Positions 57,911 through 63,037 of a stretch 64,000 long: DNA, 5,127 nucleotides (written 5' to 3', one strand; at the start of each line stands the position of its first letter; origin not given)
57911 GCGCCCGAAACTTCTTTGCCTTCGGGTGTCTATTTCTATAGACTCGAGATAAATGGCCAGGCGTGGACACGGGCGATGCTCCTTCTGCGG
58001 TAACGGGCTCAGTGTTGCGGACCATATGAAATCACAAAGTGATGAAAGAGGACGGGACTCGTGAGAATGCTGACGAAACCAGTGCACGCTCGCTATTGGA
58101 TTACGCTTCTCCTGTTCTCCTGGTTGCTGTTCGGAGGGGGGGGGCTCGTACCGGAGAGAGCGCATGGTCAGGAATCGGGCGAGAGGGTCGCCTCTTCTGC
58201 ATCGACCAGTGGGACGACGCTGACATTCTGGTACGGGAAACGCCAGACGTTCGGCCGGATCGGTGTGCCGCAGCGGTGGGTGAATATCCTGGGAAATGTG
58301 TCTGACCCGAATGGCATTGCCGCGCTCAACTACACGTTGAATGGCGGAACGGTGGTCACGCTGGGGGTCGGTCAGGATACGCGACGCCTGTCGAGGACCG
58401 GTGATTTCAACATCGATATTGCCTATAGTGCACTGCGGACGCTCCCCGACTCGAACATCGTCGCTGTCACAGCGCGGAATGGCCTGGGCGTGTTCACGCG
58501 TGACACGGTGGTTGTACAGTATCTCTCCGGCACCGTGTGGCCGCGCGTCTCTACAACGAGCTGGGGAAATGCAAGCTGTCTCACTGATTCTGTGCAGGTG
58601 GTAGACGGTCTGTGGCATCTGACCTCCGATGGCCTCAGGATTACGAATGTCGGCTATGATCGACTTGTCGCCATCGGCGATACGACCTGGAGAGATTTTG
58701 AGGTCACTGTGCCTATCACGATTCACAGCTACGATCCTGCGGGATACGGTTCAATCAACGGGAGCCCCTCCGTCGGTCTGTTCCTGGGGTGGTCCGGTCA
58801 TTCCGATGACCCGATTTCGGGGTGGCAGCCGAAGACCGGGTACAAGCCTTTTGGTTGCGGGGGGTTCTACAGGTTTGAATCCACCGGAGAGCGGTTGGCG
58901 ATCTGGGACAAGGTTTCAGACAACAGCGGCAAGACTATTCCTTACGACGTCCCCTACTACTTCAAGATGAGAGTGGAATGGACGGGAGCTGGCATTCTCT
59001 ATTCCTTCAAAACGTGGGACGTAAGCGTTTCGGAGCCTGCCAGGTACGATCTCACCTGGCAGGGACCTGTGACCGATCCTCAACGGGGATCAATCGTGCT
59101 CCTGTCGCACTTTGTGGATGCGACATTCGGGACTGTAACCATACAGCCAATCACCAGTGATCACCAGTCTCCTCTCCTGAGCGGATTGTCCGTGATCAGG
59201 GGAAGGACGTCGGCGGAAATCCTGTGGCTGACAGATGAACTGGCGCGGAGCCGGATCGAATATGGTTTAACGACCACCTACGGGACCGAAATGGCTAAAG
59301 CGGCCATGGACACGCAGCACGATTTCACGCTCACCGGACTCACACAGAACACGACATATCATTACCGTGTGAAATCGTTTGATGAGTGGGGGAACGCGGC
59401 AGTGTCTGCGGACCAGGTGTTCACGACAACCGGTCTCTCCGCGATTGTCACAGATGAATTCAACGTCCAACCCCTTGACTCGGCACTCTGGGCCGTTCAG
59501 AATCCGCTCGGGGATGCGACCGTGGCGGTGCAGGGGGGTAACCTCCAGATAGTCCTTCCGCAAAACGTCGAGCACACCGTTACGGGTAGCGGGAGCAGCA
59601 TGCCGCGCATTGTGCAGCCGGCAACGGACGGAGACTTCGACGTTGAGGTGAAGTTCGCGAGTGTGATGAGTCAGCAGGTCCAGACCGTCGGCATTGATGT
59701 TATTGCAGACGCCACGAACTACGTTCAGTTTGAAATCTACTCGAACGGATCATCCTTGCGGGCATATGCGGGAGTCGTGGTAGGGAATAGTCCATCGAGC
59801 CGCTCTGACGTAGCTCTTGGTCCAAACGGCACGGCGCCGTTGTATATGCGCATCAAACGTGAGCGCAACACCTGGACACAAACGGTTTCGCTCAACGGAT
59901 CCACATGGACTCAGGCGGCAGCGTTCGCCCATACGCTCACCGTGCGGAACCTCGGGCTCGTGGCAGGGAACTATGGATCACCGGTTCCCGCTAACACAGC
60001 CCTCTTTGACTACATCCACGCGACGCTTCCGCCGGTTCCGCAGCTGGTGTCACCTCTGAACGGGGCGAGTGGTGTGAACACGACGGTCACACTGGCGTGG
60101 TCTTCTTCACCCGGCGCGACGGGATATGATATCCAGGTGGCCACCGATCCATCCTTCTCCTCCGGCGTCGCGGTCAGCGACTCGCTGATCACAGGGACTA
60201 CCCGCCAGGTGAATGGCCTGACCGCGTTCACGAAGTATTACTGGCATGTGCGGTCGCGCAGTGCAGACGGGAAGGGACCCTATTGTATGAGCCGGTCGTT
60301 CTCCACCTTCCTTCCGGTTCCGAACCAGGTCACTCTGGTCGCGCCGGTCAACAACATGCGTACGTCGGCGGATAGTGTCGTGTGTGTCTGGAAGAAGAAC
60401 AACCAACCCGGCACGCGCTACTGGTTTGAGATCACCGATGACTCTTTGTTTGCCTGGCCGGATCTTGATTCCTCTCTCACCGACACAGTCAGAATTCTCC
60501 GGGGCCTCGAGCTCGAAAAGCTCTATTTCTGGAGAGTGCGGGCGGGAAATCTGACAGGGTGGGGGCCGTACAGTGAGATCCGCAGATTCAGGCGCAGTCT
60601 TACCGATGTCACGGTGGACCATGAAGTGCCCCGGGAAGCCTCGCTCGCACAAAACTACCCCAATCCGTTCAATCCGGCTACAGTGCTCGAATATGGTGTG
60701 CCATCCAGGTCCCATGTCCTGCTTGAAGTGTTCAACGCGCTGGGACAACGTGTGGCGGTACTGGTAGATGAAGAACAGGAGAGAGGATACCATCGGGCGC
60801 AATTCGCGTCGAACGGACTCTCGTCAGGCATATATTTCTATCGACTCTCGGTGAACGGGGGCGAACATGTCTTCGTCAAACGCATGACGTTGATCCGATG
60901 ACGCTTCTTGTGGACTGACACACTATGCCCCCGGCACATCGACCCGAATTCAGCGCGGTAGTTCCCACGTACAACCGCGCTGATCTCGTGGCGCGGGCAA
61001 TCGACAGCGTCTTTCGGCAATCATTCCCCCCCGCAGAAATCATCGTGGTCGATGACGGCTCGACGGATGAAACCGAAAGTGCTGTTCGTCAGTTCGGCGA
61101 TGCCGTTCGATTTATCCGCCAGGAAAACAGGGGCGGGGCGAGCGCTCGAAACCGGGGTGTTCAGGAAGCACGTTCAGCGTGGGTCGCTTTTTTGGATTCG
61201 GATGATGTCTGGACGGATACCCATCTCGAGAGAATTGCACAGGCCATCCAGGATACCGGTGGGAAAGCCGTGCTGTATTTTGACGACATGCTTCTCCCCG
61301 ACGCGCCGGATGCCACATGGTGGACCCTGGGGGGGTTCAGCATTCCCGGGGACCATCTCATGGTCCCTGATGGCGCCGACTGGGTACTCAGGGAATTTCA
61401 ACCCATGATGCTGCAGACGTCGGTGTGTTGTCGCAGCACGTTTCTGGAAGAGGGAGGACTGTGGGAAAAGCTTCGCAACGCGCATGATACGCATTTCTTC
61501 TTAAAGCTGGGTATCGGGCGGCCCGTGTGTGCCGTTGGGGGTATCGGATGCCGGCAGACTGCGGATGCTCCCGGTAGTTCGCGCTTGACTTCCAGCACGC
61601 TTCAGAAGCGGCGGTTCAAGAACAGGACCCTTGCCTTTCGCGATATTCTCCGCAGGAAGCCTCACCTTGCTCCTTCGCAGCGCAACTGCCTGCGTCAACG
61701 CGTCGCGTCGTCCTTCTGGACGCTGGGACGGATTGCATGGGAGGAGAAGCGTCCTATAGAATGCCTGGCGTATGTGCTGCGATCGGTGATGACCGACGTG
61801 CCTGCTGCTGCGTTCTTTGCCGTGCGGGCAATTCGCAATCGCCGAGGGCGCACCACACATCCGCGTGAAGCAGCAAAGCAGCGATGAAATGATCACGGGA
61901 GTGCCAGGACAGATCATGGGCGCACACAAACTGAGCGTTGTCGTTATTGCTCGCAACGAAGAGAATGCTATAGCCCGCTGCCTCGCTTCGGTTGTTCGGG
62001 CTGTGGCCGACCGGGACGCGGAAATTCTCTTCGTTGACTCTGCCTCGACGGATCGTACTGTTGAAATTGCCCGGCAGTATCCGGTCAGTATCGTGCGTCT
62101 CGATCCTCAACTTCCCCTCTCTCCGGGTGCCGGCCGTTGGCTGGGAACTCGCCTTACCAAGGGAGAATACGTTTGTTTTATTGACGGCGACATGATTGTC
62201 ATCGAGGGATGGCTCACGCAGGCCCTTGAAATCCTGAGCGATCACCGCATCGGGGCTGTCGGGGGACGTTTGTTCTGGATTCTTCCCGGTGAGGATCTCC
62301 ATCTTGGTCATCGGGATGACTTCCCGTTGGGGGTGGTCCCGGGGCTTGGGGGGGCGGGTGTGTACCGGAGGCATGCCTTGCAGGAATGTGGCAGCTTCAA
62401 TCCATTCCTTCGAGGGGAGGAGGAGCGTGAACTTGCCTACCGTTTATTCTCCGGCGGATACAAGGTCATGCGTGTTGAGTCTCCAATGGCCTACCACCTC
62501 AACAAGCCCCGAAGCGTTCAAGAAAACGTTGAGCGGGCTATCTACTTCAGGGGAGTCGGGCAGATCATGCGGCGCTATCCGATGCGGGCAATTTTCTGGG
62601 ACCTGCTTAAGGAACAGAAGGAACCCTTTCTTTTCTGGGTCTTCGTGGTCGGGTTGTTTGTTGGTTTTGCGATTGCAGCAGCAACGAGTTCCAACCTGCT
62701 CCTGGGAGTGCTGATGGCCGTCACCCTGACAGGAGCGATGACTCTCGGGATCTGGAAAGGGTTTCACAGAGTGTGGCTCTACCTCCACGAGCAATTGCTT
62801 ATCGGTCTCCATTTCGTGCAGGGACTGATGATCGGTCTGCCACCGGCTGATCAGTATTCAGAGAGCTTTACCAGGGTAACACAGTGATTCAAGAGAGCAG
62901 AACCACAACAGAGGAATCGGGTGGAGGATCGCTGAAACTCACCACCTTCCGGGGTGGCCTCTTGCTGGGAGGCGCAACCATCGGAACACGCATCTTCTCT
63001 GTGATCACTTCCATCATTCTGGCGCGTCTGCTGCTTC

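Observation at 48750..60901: T9SS cargo paralog cluster embedded between Wbp-like sugar genes and GT2/Wzx genes: possible cargo-anchoring glycan locus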

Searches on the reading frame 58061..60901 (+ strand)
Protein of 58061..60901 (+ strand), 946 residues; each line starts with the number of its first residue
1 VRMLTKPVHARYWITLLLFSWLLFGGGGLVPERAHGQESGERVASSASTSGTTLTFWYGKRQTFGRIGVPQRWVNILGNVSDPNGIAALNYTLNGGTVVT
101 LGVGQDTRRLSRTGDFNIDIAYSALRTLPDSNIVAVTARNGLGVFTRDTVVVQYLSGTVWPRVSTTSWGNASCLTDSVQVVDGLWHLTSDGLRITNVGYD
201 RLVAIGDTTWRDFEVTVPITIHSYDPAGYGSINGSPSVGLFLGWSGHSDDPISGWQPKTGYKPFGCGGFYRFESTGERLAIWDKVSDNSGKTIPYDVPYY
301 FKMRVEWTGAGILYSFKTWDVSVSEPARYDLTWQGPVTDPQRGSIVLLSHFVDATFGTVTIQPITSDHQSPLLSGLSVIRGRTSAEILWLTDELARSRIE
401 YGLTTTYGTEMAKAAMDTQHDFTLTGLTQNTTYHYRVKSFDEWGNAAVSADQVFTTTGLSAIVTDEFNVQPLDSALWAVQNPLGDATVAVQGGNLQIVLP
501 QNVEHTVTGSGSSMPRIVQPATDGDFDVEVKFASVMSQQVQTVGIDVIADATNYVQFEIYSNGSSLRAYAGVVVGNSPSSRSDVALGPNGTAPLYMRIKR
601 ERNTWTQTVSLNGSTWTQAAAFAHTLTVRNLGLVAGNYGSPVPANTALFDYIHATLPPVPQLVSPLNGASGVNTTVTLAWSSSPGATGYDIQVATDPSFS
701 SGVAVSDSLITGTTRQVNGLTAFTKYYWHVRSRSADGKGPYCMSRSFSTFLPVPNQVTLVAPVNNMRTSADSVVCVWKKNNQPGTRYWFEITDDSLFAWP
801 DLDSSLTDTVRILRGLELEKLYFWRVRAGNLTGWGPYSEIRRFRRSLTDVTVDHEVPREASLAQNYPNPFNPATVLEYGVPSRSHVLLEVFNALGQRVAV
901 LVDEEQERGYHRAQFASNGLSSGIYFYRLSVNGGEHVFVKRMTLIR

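Call 5: search_protein_families(library=pfam, proteins=[window:58061-60901:+], max_evalue=0.01)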
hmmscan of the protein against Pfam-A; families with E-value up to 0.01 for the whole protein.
window:58061-60901:+ (946 aa): 7 families
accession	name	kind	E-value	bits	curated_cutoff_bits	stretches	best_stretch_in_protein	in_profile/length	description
PF00041.27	fn3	-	1.5e-12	48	25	1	673-741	13-77/84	Fibronectin type III domain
PF16656.11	Pur_ac_phosph_N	-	1.4e-11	45.3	30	1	382-456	12-93/93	Purple acid Phosphatase, N-terminal domain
PF16655.11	PhoD_N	-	7.4e-07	30.1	30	0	406-439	45-78/90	PhoD-like phosphatase, N-terminal domain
PF07081.18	DUF1349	-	2.3e-06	27.9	32.4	1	520-622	44-145/179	Protein of unknown function (DUF1349)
PF25788.1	Ig_Rha78A_N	-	2.5e-06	28.1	27.4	0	686-749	35-101/105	Rha78A-like, N-terminal immunoglobulin domain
PF18962.6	Por_Secre_tail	-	1.4e-05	25.7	27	1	866-936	2-69/75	Secretion system C-terminal sorting domain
PF13585.12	CHU_C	-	0.0049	17.4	27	0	886-934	29-75/86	CHU_C Type IX secretion signal domain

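Call 12: search_protein_families(library=ncbifam, proteins=[window:58061-60901:+], max_evalue=0.01)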
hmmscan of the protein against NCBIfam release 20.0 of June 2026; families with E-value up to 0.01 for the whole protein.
window:58061-60901:+ (946 aa): 2 families
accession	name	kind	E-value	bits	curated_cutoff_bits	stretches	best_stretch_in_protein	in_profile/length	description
TIGR04183.1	Por_Secre_tail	domain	1.8e-08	34.2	23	1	866-937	2-66/72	T9SS type A sorting domain-containing protein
NF052323.1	T9SSA_dep_M6i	equivalog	0.00059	17.9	600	1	819-932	909-1027/1043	T9SS-dependent M6-like inactivated metalloprotease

The gene is intact. Calls 5 and 12.

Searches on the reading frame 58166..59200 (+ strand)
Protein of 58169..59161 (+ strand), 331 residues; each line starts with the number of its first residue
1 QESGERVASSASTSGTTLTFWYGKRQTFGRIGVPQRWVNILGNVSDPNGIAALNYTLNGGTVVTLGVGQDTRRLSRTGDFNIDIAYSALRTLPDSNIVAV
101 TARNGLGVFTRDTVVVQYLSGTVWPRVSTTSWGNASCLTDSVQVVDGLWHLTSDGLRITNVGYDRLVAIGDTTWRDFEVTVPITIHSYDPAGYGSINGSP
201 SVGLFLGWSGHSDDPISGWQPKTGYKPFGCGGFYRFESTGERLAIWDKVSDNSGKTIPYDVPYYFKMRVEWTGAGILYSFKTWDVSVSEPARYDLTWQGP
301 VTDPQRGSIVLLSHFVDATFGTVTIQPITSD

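Call 17: search_solved_structures(query=window:58169-59161:+, max_evalue=10)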
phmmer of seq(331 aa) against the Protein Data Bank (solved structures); distinct sequences matched with E-value up to 10: 0.

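Call 56: search_solved_structures(query=A4, max_evalue=10)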
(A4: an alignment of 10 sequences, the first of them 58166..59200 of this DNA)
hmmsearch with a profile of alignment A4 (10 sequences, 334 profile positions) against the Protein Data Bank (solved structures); distinct sequences matched with E-value up to 10: 3.
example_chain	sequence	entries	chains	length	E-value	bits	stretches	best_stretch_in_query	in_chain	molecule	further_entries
3t95_A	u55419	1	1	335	0.15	14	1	281-330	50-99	Autoinducer 2-binding protein lsrB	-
1tjy_A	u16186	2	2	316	0.26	13.2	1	284-330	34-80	sugar transport protein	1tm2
5gta_A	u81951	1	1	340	0.3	13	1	284-330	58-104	Autoinducer 2-binding protein LsrB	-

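Call 71: find_homologous_proteins(query=window:58226-59200:+, max_evalue=0.001)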
Query window:58226-59200:+ (325 aa): 224 proteins with E <= 0.001 among 1651 candidates; the best 120 are listed.
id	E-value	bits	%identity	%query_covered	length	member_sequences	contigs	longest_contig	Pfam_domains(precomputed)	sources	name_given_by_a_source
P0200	5.7e-99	349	52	95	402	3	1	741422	-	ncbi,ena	-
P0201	5.8e-98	346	52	95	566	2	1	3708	PF18962.8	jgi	jgi:hypothetical protein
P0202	1.6e-95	338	51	95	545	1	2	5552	PF18962.8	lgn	-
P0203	4.0e-94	334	50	99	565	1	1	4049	PF18998.7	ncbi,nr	ncbi:MAG: hypothetical protein GTN71_15375, partial [Anaerolineae bacterium]|nr:hypothetical protein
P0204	1.7e-93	331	53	90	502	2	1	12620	PF18962.8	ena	-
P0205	2.7e-93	331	51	94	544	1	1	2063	PF18962.8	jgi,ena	-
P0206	4.2e-93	330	52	94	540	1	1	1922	PF18962.8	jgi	-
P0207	9.6e-93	329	51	94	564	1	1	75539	-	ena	-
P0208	3.6e-92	327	51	94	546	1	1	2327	PF18962.8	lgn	-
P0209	7.2e-90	320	50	94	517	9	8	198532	PF18962.8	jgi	jgi:hypothetical protein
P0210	3.4e-89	317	49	99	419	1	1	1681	-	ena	-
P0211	4.0e-85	304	48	95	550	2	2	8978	PF18962.8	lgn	-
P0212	2.9e-83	298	50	95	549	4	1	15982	PF18962.8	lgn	-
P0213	3.7e-83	297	48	94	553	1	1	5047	PF18962.8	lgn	-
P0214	8.4e-83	296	49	95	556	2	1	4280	-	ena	-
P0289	1.6e-63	233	41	95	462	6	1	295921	-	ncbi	-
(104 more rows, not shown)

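Call 72: find_encoding_contigs(protein=P0289, flank=10000, max_places=1)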
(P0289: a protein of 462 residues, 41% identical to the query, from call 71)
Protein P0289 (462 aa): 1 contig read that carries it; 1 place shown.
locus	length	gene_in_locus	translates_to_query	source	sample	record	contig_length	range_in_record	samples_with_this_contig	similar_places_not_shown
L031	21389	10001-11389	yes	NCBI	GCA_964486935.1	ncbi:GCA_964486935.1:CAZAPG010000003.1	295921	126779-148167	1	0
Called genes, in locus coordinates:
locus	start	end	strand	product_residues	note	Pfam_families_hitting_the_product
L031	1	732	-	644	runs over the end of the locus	PF00501:AMP-binding, PF23562:AMP-binding_C_3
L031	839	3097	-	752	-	PF04879:Molybdop_Fe4S4, PF00384:Molybdopterin, PF01568:Molydop_binding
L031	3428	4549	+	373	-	PF00534:Glycos_transf_1, PF13524:Glyco_trans_1_2, PF13692:Glyco_trans_1_4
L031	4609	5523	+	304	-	PF00535:Glycos_transf_2, PF10111:Glyco_tranf_2_2 (weak), PF13641:Glyco_tranf_2_3 (weak)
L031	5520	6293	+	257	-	PF00483:NTP_transferase, PF12804:NTP_transf_3 (weak)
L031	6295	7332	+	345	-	PF01370:Epimerase, PF04321:RmlD_sub_bind, PF16363:GDP_Man_Dehyd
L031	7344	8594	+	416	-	PF08421:Methyltransf_13, PF13489:Methyltransf_23, PF08241:Methyltransf_11, PF08242:Methyltransf_12, PF13649:Methyltransf_25 (faint), PF08484:Methyltransf_14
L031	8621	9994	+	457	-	PF04892:VanZ-LLP1, PF13385:Laminin_G_3 (weak)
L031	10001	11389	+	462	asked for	-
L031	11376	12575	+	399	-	PF13489:Methyltransf_23, PF08484:Methyltransf_14, PF22674:C2185-like_N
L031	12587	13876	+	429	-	PF13489:Methyltransf_23, PF13649:Methyltransf_25 (faint), PF08241:Methyltransf_11 (weak), PF08242:Methyltransf_12, PF08484:Methyltransf_14, PF22674:C2185-like_N (weak)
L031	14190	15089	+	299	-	PF01738:DLH, PF12146:Hydrolase_4 (faint), PF12697:Abhydrolase_6 (faint), PF02230:Abhydrolase_2 (weak), PF08840:BAAT_C (weak)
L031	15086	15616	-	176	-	PF16697:Yop-YscD_cpl, PF00498:FHA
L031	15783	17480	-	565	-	PF01743:PolyA_pol, PF12627:PolyA_pol_RNAbd, PF01966:HD (weak)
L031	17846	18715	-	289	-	PF02629:CoA_binding, PF13607:Succ_CoA_lig, PF00549:Ligase_CoA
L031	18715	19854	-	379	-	PF01071:GARS_A (weak), PF08442:ATP-grasp_2, PF13549:ATP-grasp_5, PF24948:Citrate_synth_N, PF00549:Ligase_CoA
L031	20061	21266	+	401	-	PF00501:AMP-binding, PF14535:AMP-binding_C_2 (weak)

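Call 77: search_protein_families(library=pfam, proteins=[L031:8621-9994:+], max_evalue=0.001)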
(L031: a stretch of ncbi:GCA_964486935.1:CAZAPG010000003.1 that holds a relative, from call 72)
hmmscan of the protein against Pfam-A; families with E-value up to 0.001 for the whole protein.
L031:8621-9994:+ (457 aa): 2 families
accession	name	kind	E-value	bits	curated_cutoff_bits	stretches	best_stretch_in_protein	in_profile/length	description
PF13385.13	Laminin_G_3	-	3.2e-15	57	27.6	2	280-382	7-101/151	Concanavalin A-like lectin/glucanases superfamily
PF04892.17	VanZ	-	7e-15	56.2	30.1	1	19-131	3-123/126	VanZ like family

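Call 91: find_encoding_contigs(protein=P0200, flank=10000, max_places=1)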
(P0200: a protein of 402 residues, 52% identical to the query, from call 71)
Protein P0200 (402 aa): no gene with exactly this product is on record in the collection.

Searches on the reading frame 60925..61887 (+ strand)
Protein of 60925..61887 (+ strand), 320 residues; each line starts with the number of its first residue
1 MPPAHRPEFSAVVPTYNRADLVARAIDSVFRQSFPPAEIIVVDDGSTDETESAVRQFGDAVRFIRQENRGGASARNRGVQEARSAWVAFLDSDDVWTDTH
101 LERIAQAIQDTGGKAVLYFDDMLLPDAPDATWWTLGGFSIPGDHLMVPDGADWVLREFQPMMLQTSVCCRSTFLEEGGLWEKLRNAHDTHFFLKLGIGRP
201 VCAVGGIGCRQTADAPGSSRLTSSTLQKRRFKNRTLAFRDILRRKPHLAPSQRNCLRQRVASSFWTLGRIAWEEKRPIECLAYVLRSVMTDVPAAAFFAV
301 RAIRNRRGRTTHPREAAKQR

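Call 5: search_protein_families(library=pfam, proteins=[window:60925-61887:+], max_evalue=0.01)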
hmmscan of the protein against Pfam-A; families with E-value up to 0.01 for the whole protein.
window:60925-61887:+ (320 aa): 5 families
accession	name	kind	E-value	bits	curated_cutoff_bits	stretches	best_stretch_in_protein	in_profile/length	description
PF00535.33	Glycos_transf_2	-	2.5e-34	119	23.3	1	10-116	1-111/168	Glycosyl transferase family 2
PF13641.12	Glyco_tranf_2_3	-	2.4e-17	64.1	27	1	7-117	1-120/230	Glycosyltransferase like family 2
PF10111.15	Glyco_tranf_2_2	-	1.5e-12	48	27.3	1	32-111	23-114/276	Glycosyltransferase like family 2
PF03071.21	GNT-I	-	8.9e-05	21.9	25.4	1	10-67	96-155/434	GNT-I family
PF13704.12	Glyco_tranf_2_4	-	0.01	16.8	27.5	0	38-97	21-86/98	Glycosyl transferase family 2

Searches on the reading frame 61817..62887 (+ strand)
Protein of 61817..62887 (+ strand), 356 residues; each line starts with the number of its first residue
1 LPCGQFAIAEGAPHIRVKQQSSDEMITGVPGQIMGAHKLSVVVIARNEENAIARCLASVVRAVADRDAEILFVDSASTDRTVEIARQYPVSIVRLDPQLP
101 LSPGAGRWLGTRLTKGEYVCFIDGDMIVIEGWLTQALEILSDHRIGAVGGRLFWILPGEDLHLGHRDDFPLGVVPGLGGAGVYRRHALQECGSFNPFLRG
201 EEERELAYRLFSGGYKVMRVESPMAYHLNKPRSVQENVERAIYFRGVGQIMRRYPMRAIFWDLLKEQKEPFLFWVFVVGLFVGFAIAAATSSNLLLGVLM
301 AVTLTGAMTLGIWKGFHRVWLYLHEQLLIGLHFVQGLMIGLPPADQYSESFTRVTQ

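Call 5: search_protein_families(library=pfam, proteins=[window:61817-62887:+], max_evalue=0.01)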
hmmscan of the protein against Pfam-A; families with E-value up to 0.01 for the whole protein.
window:61817-62887:+ (356 aa): 4 families
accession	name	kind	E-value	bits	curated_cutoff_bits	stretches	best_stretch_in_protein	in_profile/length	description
PF00535.33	Glycos_transf_2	-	1.3e-21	77.7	23.3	1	40-155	1-118/168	Glycosyl transferase family 2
PF13641.12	Glyco_tranf_2_3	-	6.7e-11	43.1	27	1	38-162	2-133/230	Glycosyltransferase like family 2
PF10111.15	Glyco_tranf_2_2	-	2.4e-05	24.4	27.3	1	41-139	2-105/276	Glycosyltransferase like family 2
PF13632.12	Glyco_trans_2_3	-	0.0094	16.2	27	0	173-298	69-194/198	Glycosyl transferase family group 2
